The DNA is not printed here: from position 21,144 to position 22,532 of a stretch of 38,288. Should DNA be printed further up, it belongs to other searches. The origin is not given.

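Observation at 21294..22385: Helicase-less paralogue of the Type III Res C-terminal nuclease region as a stand-alone ORF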

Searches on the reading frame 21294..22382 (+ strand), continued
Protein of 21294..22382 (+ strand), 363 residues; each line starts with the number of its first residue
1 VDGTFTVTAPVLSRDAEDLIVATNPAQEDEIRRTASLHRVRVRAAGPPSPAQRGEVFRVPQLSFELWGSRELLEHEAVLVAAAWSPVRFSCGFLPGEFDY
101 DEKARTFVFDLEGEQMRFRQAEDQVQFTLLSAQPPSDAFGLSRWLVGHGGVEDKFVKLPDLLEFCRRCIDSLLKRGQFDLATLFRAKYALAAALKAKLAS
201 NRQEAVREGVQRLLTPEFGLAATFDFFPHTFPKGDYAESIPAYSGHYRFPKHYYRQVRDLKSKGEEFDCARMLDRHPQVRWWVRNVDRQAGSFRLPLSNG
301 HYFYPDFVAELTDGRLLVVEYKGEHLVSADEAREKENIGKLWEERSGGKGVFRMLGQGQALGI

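Call 29: find_related_loci(query=A1, collection=genome_contigs, flank=7000)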
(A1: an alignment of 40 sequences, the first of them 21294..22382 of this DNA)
Query A1 (363 aa) in genome_contigs; peptide patterns used: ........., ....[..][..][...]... (x = any residue, [..] = any of these).
600 stretches matched a pattern (row limit reached: there are more); 586 encode a relative of the query (tblastn E <= 1e-3); the best 80 are kept; 80 distinct loci.
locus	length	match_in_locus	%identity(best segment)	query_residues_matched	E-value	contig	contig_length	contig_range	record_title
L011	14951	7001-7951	53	36-354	5e-102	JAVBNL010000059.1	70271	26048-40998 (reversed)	MAG: Desulfovibrionaceae bacterium isolate EPI_MAG_00079 c_000003094522, whole genome shotgun sequence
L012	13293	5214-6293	46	2-358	9e-94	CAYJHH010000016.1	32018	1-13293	MAG TPA_asm: uncultured Desulfovibrionaceae bacterium isolate ERP123703_co1_294 genome assembly, contig: NODE_1356_lengt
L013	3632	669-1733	45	3-357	2e-89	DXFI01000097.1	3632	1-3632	MAG TPA_asm: Candidatus Desulfovibrio intestinigallinarum isolate ChiHecec3B27-2601 ChiHecec3B27__C131702_L3632_SAMN0800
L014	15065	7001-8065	45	3-357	7e-87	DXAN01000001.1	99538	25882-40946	MAG TPA_asm: Candidatus Mailhella merdigallinarum isolate CHK186-16707 CHK186__C21348_L99538_SAMEA5754830, whole genome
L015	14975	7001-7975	41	19-352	4e-68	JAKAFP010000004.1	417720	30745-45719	MAG: Chloroflexi bacterium isolate WY2.bin104 NODE_12_length_417720_cov_4.236010, whole genome shotgun sequence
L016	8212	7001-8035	41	2-352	3e-68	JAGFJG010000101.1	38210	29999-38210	MAG: Caldilineales bacterium isolate mag.17 k127_2510469, whole genome shotgun sequence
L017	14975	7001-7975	40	19-352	7e-67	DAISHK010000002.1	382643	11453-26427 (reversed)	MAG TPA_asm: Bellilinea sp. isolate CTOTU59 NODE_29_length_382643_cov_37.529219, whole genome shotgun sequence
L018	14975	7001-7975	40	19-352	7e-67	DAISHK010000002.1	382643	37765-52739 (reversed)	MAG TPA_asm: Bellilinea sp. isolate CTOTU59 NODE_29_length_382643_cov_37.529219, whole genome shotgun sequence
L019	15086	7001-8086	38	2-363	1e-66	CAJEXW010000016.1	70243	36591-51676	MAG: uncultured Chlorobiaceae bacterium isolate RF-1857-SP43-464-G6_S20 genome assembly, contig: NODE_16_length_70243_co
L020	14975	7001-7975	40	19-352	2e-66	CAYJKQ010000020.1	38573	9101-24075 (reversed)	MAG TPA_asm: uncultured Anaerolineaceae bacterium isolate ERP124720_co1_146 genome assembly, contig: NODE_1439_length_38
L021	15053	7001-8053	40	7-356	8e-66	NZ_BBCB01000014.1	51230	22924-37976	Salidesulfovibrio brasiliensis JCM 12178, whole genome shotgun sequence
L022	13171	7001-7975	40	19-352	1e-64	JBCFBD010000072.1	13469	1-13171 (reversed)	MAG: Anaerolineaceae bacterium isolate metabat2.bin.22 NODE_1013_length_13469_cov_2.891519, whole genome shotgun sequenc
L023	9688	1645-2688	39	12-362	8e-65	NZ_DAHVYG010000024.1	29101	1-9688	MAG: Geobacter sp. isolate clean785 k141_1530695, whole genome shotgun sequence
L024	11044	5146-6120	40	19-352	9e-65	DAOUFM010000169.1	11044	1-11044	MAG TPA_asm: Anaerolineaceae bacterium isolate R115_23 k127_31270, whole genome shotgun sequence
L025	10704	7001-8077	38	2-363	1e-63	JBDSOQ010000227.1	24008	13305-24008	MAG: Nitrosospira sp. isolate cluster1_bin.443 k127_1061549, whole genome shotgun sequence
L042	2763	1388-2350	37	25-357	1e-58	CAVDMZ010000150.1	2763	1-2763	Duodenibacillus sp. isolate H07670-L1_cleanbin_000019 genome assembly, contig: Spades_H07670-L1_contig_16114, whole geno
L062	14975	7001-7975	39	38-362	1e-60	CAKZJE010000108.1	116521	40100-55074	MAG TPA_asm: uncultured Methylomonas sp. isolate ERR2114805_bin.24_CONCOCT_v1.1_MAG genome assembly, contig: ERZ1034363.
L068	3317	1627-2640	38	19-354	3e-54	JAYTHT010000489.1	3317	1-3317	MAG: Novosphingobium sp. isolate GFS_2562 GFS_2562_488, whole genome shotgun sequence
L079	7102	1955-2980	34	19-359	3e-52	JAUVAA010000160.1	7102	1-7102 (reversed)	MAG: bacterium isolate CSMAG_207 CSMAG_207_k127_9332987_length_7102_cov_14.0003, whole genome shotgun sequence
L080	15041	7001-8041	36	6-352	3e-52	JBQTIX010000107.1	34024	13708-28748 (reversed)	MAG: Panacagrimonas sp. isolate SAW210 c_000000393406, whole genome shotgun sequence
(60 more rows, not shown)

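Call 36: predict_structure(alignment_id=A1)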
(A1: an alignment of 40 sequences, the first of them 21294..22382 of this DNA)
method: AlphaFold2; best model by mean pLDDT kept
length: 363 residues; sequences in the alignment: 40
mean_pLDDT: 89.9   pTM: 0.82
mean pLDDT of the five models: 89.9, 87.3, 87.1, 87.1, 86.5
residues with pLDDT >= 90: 270; 70-90: 61; 50-70: 28; < 50: 4
segments of 3 or more residues with pLDDT < 50: none
pLDDT, mean of each block of 10 residues (from residue 1): 60 87 94 90 89 97 96 95 95 93 72 75 55 88 96 95 98 95 94 97 95 91 95 93 92 96 93 96 96 94 97 97 80 94 96 82 55
secondary structure, 60 per line:
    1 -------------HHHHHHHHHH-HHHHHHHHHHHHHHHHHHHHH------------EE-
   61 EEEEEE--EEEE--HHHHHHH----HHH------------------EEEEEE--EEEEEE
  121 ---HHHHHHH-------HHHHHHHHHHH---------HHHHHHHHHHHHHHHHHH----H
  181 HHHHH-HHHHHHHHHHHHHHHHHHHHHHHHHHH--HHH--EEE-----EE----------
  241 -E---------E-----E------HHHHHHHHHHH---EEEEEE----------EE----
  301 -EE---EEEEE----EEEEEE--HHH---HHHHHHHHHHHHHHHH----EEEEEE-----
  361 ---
elements in order: H14-23 H25-45 E61-66 E69-72 H75-81 E107-112 E115-120 H124-130 H138-148 H158-175 H180-185 H187-213 E221-223 H265-275 E279-284 E307-311 E316-321 H330-345 E350-355

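Call 40: fold_search(model_id=the predicted structure, library=pdb)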
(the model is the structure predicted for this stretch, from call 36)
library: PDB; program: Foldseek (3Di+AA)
matches with E <= 10: 275; with E <= 0.001: 0
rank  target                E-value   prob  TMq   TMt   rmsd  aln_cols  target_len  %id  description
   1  6xl1_A                7.5e-02  0.93  0.18  0.17   6.2       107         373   13  crystal structure of cA4-activated Card1(D294N) (released 2020-12-30)
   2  5gke_A                7.5e-02  0.89  0.12  0.18   4.2        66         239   18  Structure of EndoMS-dsDNA1 complex (released 2016-11-02)
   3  2vld_B                8.9e-02  0.66  0.16  0.23   8.6       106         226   18  crystal structure of a repair endonuclease from Pyrococcus abyssi (released 2009-05-19)
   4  2vld_A                1.5e-01  0.57  0.16  0.22   8.8       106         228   18  crystal structure of a repair endonuclease from Pyrococcus abyssi (released 2009-05-19)
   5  1t0f_A                1.9e-01  0.96  0.19  0.26   6.2       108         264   10  Crystal Structure of the TnsA/TnsC(504-555) complex (released 2004-11-09)
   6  6wxw_A                2.2e-01  0.80  0.17  0.17   5.1        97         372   13  crystal structure of apo Card1 (released 2020-12-30)
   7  1t0f_B                2.4e-01  0.90  0.18  0.25   6.7       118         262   12  Crystal Structure of the TnsA/TnsC(504-555) complex (released 2004-11-09)
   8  1f1z_A                3.2e-01  0.85  0.18  0.25   6.6       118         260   11  TNSA, a catalytic component of the TN7 transposition system (released 2000-06-28)
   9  7y5g_A                3.5e-01  0.08  0.15  0.16  14.7       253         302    6  Cryo-EM structure of a eukaryotic ZnT8 in the presence of zinc (released 2022-12-14)
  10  8j80_A                4.0e-01  0.12  0.17  0.20  13.3       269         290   10  Cryo-EM structure of hZnT7-Fab complex in zinc state 1, determined in heterogeneous conformations- one subunit in an i (released 2023-09-20)
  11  6zj3_SI               5.5e-01  0.35  0.11  0.19   4.5        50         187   16  Cryo-EM structure of the highly atypical cytoplasmic ribosome of Euglena gracilis (released 2020-10-07)
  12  8j7w_B                6.5e-01  0.09  0.16  0.20  13.8       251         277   10  Cryo-EM structure of hZnT7-Fab complex in zinc state 2, determined in heterogeneous conformations- one subunit in an i (released 2023-09-20)
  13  4uje_BH               6.9e-01  0.28  0.11  0.19   4.4        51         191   12  Regulation of the mammalian elongation cycle by 40S subunit rolling: a eukaryotic-specific ribosome rearrangement (released 2014-07-16)
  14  4r1m_B                6.9e-01  0.11  0.09  0.08  13.4        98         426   11  Crystal structure of a Putative Acyl-CoA ligase (BT_0428) from Bacteroides thetaiotaomicron VPI-5482 at 2.48 A resolut (released 2014-08-27)
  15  6xpd_A                6.9e-01  0.06  0.13  0.15  15.2       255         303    9  Cryo-EM structure of human ZnT8 double mutant - D110N and D224N, determined in outward-facing conformation (released 2020-08-05)
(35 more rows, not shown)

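Call 46: find_encoding_contigs(protein=P0002, flank=3000, max_places=2)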
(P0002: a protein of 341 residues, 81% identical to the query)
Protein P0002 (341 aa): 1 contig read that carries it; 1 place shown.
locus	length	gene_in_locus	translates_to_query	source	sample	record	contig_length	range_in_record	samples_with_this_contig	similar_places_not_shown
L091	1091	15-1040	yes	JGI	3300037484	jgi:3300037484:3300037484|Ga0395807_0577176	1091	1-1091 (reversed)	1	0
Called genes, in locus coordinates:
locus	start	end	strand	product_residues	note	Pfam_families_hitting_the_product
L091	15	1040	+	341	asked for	-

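Call 47: find_encoding_contigs(protein=P0004, flank=7000, max_places=2)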
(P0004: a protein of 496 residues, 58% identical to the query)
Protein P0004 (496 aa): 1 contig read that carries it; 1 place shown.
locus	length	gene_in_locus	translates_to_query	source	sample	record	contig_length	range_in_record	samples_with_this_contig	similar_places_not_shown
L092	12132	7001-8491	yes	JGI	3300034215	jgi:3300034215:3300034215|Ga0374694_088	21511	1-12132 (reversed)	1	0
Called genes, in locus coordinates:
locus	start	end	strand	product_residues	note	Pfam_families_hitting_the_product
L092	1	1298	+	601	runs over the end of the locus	PF01076:Mob_Pre, PF13154:DUF3991, PF13362:Toprim_3, PF13155:Toprim_2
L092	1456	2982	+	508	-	PF01555:N6_N4_Mtase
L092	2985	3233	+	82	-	-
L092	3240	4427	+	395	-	PF04851:ResIII, PF00270:DEAD (faint)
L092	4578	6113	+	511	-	PF00665:rve, PF22483:Mu-transpos_C_2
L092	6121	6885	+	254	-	PF01695:IstB_IS21, PF00308:Bac_DnaA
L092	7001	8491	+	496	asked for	-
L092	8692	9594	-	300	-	-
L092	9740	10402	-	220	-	PF00239:Resolvase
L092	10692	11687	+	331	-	PF13186:SPASM (weak)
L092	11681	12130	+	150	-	?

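Call 53: search_protein_families(library=padloc, proteins=[L019:5498-8119:+, L012:3699-6332:+, L002:5548-7059:+], max_evalue=0.00001)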
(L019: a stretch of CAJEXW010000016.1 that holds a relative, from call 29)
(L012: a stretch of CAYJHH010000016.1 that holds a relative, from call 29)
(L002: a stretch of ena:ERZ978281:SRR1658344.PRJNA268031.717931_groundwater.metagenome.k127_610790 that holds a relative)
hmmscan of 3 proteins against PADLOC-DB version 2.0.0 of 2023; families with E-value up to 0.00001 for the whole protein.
L019:5498-8119:+ (874 aa): 5 families
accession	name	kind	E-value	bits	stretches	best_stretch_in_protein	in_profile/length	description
PDLC03650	REase_III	-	5.5e-189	628.6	1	2-873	3-894/898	Type III restriction enzyme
PDLC03653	REase_III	-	4.5e-57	191.8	2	193-419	248-486/883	Type III restriction enzyme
PDLC03648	REase_III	-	7.6e-13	45.5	1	359-427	311-378/871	Type III restriction enzyme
PDLC03647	REase_III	-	1.9e-09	34.3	0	51-256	84-258/989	Type III restriction enzyme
PDLC03649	REase_III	-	3.2e-06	23.3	0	198-263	210-273/973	Type III restriction enzyme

L012:3699-6332:+ (878 aa): 4 families
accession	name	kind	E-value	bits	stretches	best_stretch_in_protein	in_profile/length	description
PDLC03650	REase_III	-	1.8e-181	603.7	1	1-873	1-888/898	Type III restriction enzyme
PDLC03653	REase_III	-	1.1e-58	197.1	2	197-433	247-501/883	Type III restriction enzyme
PDLC03648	REase_III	-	1.4e-10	38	0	358-411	311-364/871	Type III restriction enzyme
PDLC03647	REase_III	-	4.1e-10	36.5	0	355-405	504-554/989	Type III restriction enzyme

L002:5548-7059:+ (504 aa): 58 families (the best 25 are shown)
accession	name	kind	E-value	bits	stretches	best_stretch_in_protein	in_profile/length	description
PDLC03644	MTase_III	-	7.6e-190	630.2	1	1-503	1-541/542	Type III methyltransferase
PDLC03636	MTase_III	-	1.1e-123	412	1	32-397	40-442/575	Type III methyltransferase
PDLC03634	MTase_III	-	9.1e-86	287.1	2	85-336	170-426/621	Type III methyltransferase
PDLC03637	MTase_III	-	1.4e-79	266.1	1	33-406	116-499/513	Type III methyltransferase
PDLC03635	MTase_III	-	2.9e-77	259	2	297-388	506-599/708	Type III methyltransferase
PDLC03641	MTase_III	-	3.7e-69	231.9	2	84-337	180-428/657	Type III methyltransferase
PDLC03638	MTase_III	-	1.5e-67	226.6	1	37-389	379-712/816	Type III methyltransferase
PDLC03640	MTase_III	-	1.3e-63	213.4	3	184-368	254-450/654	Type III methyltransferase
PDLC03354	MTase_II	-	1.9e-48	163.5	1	39-363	61-384/425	Type II methyltransferase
PDLC03300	MTase_II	-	1.4e-36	124.1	2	73-166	73-164/302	Type II methyltransferase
PDLC03643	MTase_III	-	1.2e-35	121.6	1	92-336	1-247/465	Type III methyltransferase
PDLC03642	MTase_III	-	1.7e-33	114.1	1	38-338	82-380/528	Type III methyltransferase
PDLC03639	MTase_III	-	2.1e-32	110.2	1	25-232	74-286/639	Type III methyltransferase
PDLC03339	MTase_II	-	1.7e-31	107.4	2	300-368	210-278/399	Type II methyltransferase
PDLC03646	MTase_III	-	1.7e-30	103.6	2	37-167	470-599/1057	Type III methyltransferase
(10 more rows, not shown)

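Call 54: search_protein_families(library=pfam, proteins=[L019:5498-8119:+, L012:3699-6332:+, L002:5548-7059:+, L009:6980-8452:+], max_evalue=0.01)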
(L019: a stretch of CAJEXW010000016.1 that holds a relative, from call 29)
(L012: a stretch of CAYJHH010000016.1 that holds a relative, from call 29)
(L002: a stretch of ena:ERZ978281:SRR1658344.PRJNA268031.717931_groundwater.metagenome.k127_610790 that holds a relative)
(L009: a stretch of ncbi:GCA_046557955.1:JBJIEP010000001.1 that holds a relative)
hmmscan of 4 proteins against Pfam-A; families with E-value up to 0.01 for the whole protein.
L019:5498-8119:+ (874 aa): 2 families
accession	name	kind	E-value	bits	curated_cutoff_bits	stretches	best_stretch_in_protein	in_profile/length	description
PF04851.21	ResIII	-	1.7e-17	64.3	22.5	1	1-241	2-163/164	Type III restriction enzyme, res subunit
PF00270.35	DEAD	-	7.2e-08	32.8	26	1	45-155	7-106/167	DEAD/DEAH box helicase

L012:3699-6332:+ (878 aa): 3 families
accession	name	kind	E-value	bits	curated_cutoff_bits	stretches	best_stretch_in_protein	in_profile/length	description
PF04851.21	ResIII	-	1.8e-15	57.7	22.5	1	4-245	4-162/164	Type III restriction enzyme, res subunit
PF00270.35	DEAD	-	5.8e-07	29.8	26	1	59-124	17-80/167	DEAD/DEAH box helicase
PF18766.7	SWI2_SNF2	-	9.2e-05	22.6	26.7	1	65-249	27-159/221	SWI2/SNF2 ATPase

L002:5548-7059:+ (504 aa): 2 families
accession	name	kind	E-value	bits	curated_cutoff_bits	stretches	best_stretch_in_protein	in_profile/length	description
PF01555.25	N6_N4_Mtase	-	2.6e-53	181.7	26.7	1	61-355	1-217/221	DNA methylase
PF03602.21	Cons_hypoth95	-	0.0027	17.8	24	0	57-90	110-143/182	Conserved hypothetical protein 95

L009:6980-8452:+ (491 aa): 1 family
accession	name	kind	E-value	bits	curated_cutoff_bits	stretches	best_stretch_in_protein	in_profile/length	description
PF00078.32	RVT_1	-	2e-06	28.1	29.6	1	133-289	46-193/205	Reverse transcriptase (RNA-dependent DNA polymerase)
